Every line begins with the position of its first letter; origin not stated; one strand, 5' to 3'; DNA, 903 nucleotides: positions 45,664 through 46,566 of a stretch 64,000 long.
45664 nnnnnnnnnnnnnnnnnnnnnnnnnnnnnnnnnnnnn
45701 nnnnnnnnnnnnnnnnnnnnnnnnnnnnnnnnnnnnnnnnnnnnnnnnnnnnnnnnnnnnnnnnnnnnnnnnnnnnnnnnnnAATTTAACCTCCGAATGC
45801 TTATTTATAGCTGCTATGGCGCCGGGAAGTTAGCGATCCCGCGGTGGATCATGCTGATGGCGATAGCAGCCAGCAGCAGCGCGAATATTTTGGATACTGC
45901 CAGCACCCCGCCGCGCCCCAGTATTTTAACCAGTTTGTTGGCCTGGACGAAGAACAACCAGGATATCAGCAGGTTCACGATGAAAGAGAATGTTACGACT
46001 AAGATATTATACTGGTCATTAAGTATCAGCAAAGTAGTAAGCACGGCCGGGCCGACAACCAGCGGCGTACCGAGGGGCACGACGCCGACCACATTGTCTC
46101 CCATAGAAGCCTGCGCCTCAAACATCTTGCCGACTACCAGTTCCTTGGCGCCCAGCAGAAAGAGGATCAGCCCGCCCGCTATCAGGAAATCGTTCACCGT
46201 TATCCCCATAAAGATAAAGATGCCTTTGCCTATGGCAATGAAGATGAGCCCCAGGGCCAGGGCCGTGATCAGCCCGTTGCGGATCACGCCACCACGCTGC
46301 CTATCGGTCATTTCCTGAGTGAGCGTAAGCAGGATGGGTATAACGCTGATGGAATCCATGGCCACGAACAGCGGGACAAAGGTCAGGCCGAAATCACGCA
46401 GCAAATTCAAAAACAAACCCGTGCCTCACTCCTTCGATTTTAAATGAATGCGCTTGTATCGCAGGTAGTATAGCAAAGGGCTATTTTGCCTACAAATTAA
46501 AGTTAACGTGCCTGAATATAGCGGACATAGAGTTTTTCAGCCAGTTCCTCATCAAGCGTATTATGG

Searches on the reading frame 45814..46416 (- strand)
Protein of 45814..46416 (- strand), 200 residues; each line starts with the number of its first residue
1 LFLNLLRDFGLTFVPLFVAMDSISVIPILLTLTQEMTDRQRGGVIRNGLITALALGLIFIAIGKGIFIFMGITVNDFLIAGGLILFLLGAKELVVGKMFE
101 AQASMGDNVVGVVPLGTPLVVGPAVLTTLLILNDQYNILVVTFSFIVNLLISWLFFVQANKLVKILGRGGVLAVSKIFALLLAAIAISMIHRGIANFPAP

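Call 26: search_protein_families(library=pfam, proteins=[window:45814-46416:-], max_evalue=0.001)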
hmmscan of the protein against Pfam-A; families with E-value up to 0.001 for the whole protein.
window:45814-46416:- (200 aa): 1 family
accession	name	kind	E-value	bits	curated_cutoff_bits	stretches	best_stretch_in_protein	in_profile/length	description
PF01914.23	MarC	-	3.3e-34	118.5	23.9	1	9-196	4-201/203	MarC family integral membrane protein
